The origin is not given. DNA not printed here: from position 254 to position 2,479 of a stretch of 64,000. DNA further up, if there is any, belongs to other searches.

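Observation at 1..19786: Large uncharacterised heme/propeller operon with its own TonB-dependent receptor: candidate new periplasmic pathway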

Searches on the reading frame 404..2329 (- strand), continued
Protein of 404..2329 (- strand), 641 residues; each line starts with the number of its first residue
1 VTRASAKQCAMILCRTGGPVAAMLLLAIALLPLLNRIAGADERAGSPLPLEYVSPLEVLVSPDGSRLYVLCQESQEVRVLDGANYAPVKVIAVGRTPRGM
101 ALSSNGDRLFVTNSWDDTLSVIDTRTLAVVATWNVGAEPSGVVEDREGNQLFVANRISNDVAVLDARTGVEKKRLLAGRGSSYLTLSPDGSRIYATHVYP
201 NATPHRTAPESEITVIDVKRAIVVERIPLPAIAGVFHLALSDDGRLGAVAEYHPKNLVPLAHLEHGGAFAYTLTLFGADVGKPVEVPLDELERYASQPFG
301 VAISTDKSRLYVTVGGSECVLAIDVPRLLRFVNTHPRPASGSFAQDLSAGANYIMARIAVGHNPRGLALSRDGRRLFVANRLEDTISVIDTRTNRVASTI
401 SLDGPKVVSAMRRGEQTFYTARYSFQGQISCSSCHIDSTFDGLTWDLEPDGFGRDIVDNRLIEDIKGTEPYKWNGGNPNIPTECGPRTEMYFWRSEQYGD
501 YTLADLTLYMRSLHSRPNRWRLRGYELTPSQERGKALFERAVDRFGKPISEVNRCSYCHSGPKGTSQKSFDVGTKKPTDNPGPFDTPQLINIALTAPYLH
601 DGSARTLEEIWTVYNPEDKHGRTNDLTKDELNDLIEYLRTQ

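Call 18: search_protein_families(library=pfam, proteins=[L002:11923-13101:+, L002:13101-13601:+, L002:13607-15604:+, L002:15819-17774:+, L002:17831-19423:+, L002:19497-20123:+, L014:12999-13529:+, L014:13508-15571:+], max_evalue=0.001)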
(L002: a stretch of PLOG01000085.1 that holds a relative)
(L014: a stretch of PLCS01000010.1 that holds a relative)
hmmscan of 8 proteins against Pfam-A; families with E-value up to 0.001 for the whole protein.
L002:11923-13101:+ (392 aa): 2 families
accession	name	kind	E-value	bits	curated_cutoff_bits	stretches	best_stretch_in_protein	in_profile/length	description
PF07494.17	Reg_prop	-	1.8e-08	34.1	20.4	0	65-87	1-24/24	Two component regulator propeller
PF10983.13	DUF2793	-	0.00033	20.9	27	0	71-110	33-72/87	Protein of unknown function (DUF2793)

L002:13101-13601:+ (166 aa): 1 family
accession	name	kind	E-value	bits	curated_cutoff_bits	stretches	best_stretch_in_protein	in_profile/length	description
PF01042.26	Ribonuc_L-PSP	-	1.8e-18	67.2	27.3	1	51-155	19-120/121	Endoribonuclease L-PSP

L002:13607-15604:+ (665 aa): 2 families
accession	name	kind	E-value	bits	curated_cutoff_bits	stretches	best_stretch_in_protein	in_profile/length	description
PF13458.12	Peripla_BP_6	-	4.6e-47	161.8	31.7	1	99-455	1-342/343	Periplasmic binding protein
PF01094.35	ANF_receptor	-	2.1e-20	73.5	25.4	1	124-448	6-345/353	Receptor family ligand binding region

L002:15819-17774:+ (651 aa): 3 families
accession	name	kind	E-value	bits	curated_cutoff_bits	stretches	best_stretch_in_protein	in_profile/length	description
PF13517.12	FG-GAP_3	-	4.8e-54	181.3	26.9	5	198-259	1-61/61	FG-GAP-like repeat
PF07593.17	UnbV_ASPIC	-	1e-15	57.8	23.4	1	563-630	1-68/68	ASPIC and UnbV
PF01839.29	FG-GAP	-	1.2e-13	51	22.1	1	191-215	2-26/37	FG-GAP repeat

L002:17831-19423:+ (530 aa): 1 family
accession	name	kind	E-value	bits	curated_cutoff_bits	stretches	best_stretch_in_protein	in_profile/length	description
PF00171.27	Aldedh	-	6.8e-148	493.5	23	1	64-526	7-461/461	Aldehyde dehydrogenase family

L002:19497-20123:+ (208 aa): 0 families

L014:12999-13529:+ (176 aa): 1 family
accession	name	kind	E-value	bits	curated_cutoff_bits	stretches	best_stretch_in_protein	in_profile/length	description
PF01042.26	Ribonuc_L-PSP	-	7.9e-18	65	27.3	1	55-159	19-120/121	Endoribonuclease L-PSP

L014:13508-15571:+ (687 aa): 3 families
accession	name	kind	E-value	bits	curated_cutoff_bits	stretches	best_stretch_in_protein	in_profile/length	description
PF13458.12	Peripla_BP_6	-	6.7e-49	167.8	31.7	1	196-475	58-339/343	Periplasmic binding protein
PF01094.35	ANF_receptor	-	4e-21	75.9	25.4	1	196-470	40-345/353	Receptor family ligand binding region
PF13433.12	Peripla_BP_5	-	2.6e-06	27.2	27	0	265-476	123-338/363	Periplasmic binding protein domain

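Call 36: predict_structure(alignment_id=A2)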
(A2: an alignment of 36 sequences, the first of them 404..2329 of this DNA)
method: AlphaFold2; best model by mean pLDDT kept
length: 641 residues; sequences in the alignment: 36
mean_pLDDT: 62.6   pTM: 0.59
mean pLDDT of the five models: 62.6, 61.8, 61.8, 61.6, 58.0
residues with pLDDT >= 90: 182; 70-90: 118; 50-70: 86; < 50: 255
segments of 3 or more residues with pLDDT < 50: 1-3, 35-48, 201-207, 255-269, 291-295, 417-540, 543-549, 551-624, 638-641
pLDDT, mean of each block of 10 residues (from residue 1): 51 61 76 42 41 83 94 88 93 90 94 92 97 89 93 83 94 79 85 78 49 89 85 71 90 45 32 86 80 58 92 81 95 84 74 89 87 93 90 94 62 51 27 23 23 24 27 26 23 26 32 30 41 44 48 41 29 28 28 28 40 42 50 51 40
secondary structure, 60 per line:
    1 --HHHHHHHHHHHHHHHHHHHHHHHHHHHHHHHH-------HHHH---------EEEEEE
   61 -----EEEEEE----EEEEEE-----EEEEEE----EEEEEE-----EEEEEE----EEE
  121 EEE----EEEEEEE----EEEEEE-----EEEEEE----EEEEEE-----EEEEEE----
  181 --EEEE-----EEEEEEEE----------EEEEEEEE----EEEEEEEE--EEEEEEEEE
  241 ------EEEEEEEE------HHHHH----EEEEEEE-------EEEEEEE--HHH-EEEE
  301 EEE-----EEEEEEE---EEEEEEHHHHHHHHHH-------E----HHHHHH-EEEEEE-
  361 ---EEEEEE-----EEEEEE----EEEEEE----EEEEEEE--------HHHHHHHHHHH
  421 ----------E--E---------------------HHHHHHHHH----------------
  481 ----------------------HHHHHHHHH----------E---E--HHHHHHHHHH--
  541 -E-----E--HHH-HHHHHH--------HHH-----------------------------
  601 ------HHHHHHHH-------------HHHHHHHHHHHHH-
elements in order: H3-34 H42-45 E55-60 E66-71 E76-81 E87-92 E97-102 E108-113 E118-123 E128-134 E139-144 E150-155 E160-165 E171-176 E183-186 E192-199 E210-217 E222-229 E232-240 E247-254 H261-265 E270-276 E284-290 E297-303 E309-315 E319-324 H325-334 H347-352 E354-359 E364-369 E375-380 E385-390 E395-401 H410-420 H456-464 H503-511 H529-538 H555-560 H607-614 H628-640

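Call 40: find_encoding_contigs(protein=window:404-2329:-, flank=10000, max_places=3)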
Protein window:404-2329:- (641 aa): 4 contigs read that carry it; 3 places shown.
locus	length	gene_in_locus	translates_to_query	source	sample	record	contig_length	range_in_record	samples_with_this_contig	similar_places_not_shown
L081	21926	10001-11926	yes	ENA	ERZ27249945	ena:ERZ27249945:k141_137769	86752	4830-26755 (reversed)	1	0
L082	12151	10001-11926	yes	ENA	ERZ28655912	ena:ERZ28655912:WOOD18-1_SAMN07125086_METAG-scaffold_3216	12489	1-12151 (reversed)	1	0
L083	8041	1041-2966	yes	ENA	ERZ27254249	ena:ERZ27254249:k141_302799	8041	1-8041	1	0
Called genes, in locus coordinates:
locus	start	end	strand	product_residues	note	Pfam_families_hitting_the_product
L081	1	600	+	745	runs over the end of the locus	PF14522:Cytochrome_C7 (faint), PF13435:Cytochrome_C554 (weak), PF14537:Cytochrom_c3_2 (faint), PF00515:TPR_1 (faint), PF07719:TPR_2 (faint), PF13424:TPR_12 (faint), PF13428:TPR_14 (faint), PF13432:TPR_16 (weak), +5 more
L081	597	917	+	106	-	PF13442:Cytochrome_CBB3, PF00034:Cytochrom_C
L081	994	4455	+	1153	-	PF13414:TPR_11, PF13432:TPR_16, PF23914:TPR_CcmH_CycH (weak), PF00515:TPR_1 (weak), PF14559:TPR_19 (weak), PF13517:FG-GAP_3, PF13517:FG-GAP_3, PF07593:UnbV_ASPIC, +9 more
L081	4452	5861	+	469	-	PF01425:Amidase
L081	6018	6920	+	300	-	PF00793:DAHP_synth_1, PF03102:NeuB (weak)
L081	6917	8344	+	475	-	PF18582:HZS_alpha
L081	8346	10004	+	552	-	PF13517:FG-GAP_3, PF01839:FG-GAP (faint), PF13517:FG-GAP_3, PF07593:UnbV_ASPIC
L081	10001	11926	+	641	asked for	PF21783:YNCE (weak), PF10282:Lactonase (faint), PF25174:Beta-prop_THOC3 (weak), PF02239:Cytochrom_D1 (faint), PF03150:CCP_MauG (faint)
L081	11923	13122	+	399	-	PF07494:Reg_prop (faint)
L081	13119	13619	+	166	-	PF01042:Ribonuc_L-PSP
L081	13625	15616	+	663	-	PF13458:Peripla_BP_6, PF01094:ANF_receptor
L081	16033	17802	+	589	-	PF01839:FG-GAP (faint), PF13517:FG-GAP_3, PF07593:UnbV_ASPIC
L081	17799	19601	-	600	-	-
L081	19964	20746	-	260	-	PF00535:Glycos_transf_2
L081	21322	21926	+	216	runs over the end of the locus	PF12900:Pyridox_ox_2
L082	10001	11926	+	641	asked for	PF21783:YNCE (weak), PF10282:Lactonase (faint), PF25174:Beta-prop_THOC3 (weak), PF02239:Cytochrom_D1 (faint), PF03150:CCP_MauG (faint)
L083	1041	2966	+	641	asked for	PF21783:YNCE (weak), PF10282:Lactonase (faint), PF25174:Beta-prop_THOC3 (weak), PF02239:Cytochrom_D1 (faint), PF03150:CCP_MauG (faint)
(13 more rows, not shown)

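Call 41: fold_search(model_id=the predicted structure, library=pdb)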
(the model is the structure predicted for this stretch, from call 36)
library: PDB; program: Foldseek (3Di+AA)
matches with E <= 10: 1931; with E <= 0.001: 1815
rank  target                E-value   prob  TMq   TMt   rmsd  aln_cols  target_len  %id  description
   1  5c2v_B                6.0e-29  1.00  0.49  0.87   2.8       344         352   26  Kuenenia stuttgartiensis Hydrazine Synthase (released 2015-10-14)
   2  1l0q_A                4.4e-23  1.00  0.39  0.63   4.0       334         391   24  Tandem YVTN beta-propeller and PKD domains from an archaeal surface layer protein (released 2002-11-06)
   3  3bws_A                1.6e-17  1.00  0.39  0.60   4.1       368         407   18  Crystal structure of the leptospiral antigen Lp49 (released 2008-10-07)
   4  7bid                  9.7e-16  1.00  0.36  0.77   3.9       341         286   16  Crystal structure of v31WRAP-T, a 7-bladed designer protein (released 2021-09-22)
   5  5yzg_s                1.3e-15  1.00  0.37  0.62  38.3       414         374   12  The Cryo-EM Structure of Human Catalytic Step I Spliceosome (C complex) at 4.1 angstrom resolution (released 2018-08-08)
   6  7f1r_B                1.6e-15  1.00  0.38  0.75   3.0       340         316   14  Cryo-EM structure of the chemokine receptor CCR5 in complex with RANTES and Gi (released 2021-07-14)
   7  8gfv_B                2.0e-15  1.00  0.36  0.69   4.1       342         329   13  CryoEM structure of beta-2-adrenergic receptor in complex with GTP-bound Gs heterotrimer (transition intermediate #1 o (released 2024-03-06)
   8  7ay0_C                2.1e-15  1.00  0.37  0.46   6.4       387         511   12  Crystal structure of truncated USP1-UAF1 (released 2021-03-24)
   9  9ebs_D                2.2e-15  1.00  0.39  0.43   4.4       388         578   12  Cryo-EM structure of USP1-UAF1-Ubiquitin in complex with TNG348 (released 2025-01-29)
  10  8gdz_B                2.3e-15  1.00  0.36  0.67  22.3       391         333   12  CryoEM structure of beta-2-adrenergic receptor in complex with nucleotide-free Gs heterotrimer (#1 of 20) (released 2024-03-06)
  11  2ymu_A                2.7e-15  1.00  0.20  0.23  21.0       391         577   15  Structure of a highly repetitive propeller structure (released 2012-10-17)
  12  8hti_B                3.1e-15  1.00  0.38  0.72  20.2       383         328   13  Human Consensus Olfactory Receptor OR52c in Complex with Octanoic Acid (OCA) and G Protein (released 2023-12-20)
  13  9ijj_Q                3.1e-15  1.00  0.38  0.52  21.8       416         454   10  In situ structure of the central apparatus in mouse sperm axoneme. (released 2025-06-04)
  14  8gei_B                3.4e-15  1.00  0.37  0.70   3.9       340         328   12  CryoEM structure of beta-2-adrenergic receptor in complex with nucleotide-free Gs heterotrimer (#19 of 20) (released 2024-03-06)
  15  8unz_B                3.6e-15  1.00  0.36  0.66   4.3       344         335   13  CryoEM structure of beta-2-adrenergic receptor in complex with GTP-bound Gs heterotrimer (Class O) (released 2024-03-06)
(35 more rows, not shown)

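Call 58: search_solved_structures(query=L081:13625-15616:+, max_evalue=0.00001)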
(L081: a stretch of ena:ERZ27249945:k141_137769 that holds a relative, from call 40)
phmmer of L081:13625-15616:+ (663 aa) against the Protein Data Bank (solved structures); distinct sequences matched with E-value up to 0.00001: 24.
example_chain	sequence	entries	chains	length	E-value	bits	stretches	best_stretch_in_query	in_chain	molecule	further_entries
4gnr_A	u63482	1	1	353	1.2e-27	100.1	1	99-456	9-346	ABC transporter substrate-binding protein-branched chain amino acid transport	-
3hut_A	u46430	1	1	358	2.3e-24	89.2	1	112-443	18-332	putative branched-chain amino acid ABC transporter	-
3td9_A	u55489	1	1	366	5e-20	74.9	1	171-459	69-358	Branched chain amino acid ABC transporter, periplasmic amino acid-binding protein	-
3lkb_A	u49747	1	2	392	1.1e-10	44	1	241-437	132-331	Probable branched-chain amino acid ABC transporter, amino acid binding protein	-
3ipc_A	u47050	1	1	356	8.7e-10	41.1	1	105-436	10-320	ABC transporter, substrate binding protein (Amino acid)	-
3ip5_A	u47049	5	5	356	8.8e-10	41.1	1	105-436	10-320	ABC transporter, substrate binding protein (Amino acid)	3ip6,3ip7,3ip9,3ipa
4mlc_A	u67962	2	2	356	1.7e-09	40.1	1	202-444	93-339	Extracellular ligand-binding receptor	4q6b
4ey3_A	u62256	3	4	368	4.3e-09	38.8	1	199-447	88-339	Twin-arginine translocation pathway signal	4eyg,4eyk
7ylt_B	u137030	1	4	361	2.4e-08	36.3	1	159-410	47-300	Putative ABC transporter, substrate-binding protein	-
4obb_A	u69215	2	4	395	6.6e-08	34.9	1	113-406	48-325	Amino acid/amide ABC transporter substrate-binding protein, HAAT family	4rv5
1z15_A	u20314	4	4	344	8.2e-08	34.6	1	109-413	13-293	Leu/Ile/Val-binding protein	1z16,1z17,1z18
4nqr_A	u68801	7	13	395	9.2e-08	34.4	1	113-406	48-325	Amino acid/amide ABC transporter substrate-binding protein, HAAT family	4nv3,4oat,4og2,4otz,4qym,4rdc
2liv_A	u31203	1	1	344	1.4e-07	33.8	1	109-413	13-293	LEUCINE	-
2lbp_A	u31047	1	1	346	1.8e-07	33.4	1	109-412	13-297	LEUCINE-BINDING PROTEIN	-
1usg_A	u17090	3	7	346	4.5e-07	32.1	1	119-412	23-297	LEUCINE-SPECIFIC BINDING PROTEIN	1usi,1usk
3tx6_A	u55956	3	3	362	5.7e-07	31.8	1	163-411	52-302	Putative branched-chain amino acid transport system substrate-binding protein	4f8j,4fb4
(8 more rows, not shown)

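Call 59: search_solved_structures(query=L081:13119-13619:+, max_evalue=0.001)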
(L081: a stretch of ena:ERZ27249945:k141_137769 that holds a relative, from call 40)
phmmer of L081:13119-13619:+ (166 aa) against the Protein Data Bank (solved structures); distinct sequences matched with E-value up to 0.001: 41.
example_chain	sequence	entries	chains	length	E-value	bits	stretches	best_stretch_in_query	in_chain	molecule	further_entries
1j7h_A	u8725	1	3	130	9.7e-11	45.1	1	44-155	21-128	HYPOTHETICAL PROTEIN HI0719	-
2dyy_A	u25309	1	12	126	9.5e-10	41.9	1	52-155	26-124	UPF0076 protein PH0854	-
5v4f_A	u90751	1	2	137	2.3e-09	40.6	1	22-155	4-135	Putative translational inhibitor protein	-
9bjy_B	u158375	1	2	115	8e-09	38.9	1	69-154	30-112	RidA family protein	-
9bjv_A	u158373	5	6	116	8.1e-09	38.9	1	69-154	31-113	RidA family protein PA5083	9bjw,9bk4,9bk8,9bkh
3vcz_A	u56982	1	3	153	2.6e-08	37.2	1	45-155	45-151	Endoribonuclease L-PSP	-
2csl_A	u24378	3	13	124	2.8e-08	37.1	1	53-153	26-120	protein translation initiation inhibitor | translation initiation inhibitor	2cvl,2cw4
1qu9_A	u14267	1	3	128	4.7e-08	36.4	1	45-156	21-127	YJGF PROTEIN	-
8v8r_A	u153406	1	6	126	9.5e-08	35.4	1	70-154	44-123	Enamine/imine deaminase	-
3l7q_A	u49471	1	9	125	3.4e-07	33.6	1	54-154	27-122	Putative translation initiation inhibitor, aldR regulator-like protein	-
2cwj_A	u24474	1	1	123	9.2e-07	32.2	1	52-153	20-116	putative endonuclease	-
6tcc_A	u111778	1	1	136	1.2e-06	31.8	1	27-156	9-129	ribonuclease UK114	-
6tcd_A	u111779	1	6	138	1.3e-06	31.7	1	53-156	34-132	Ribonuclease UK114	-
3v4d_A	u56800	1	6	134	1.6e-06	31.4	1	52-155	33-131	Aminoacrylate peracid reductase RutC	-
1qd9_A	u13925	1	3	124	3.4e-06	30.4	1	54-156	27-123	PURINE REGULATORY PROTEIN YABJ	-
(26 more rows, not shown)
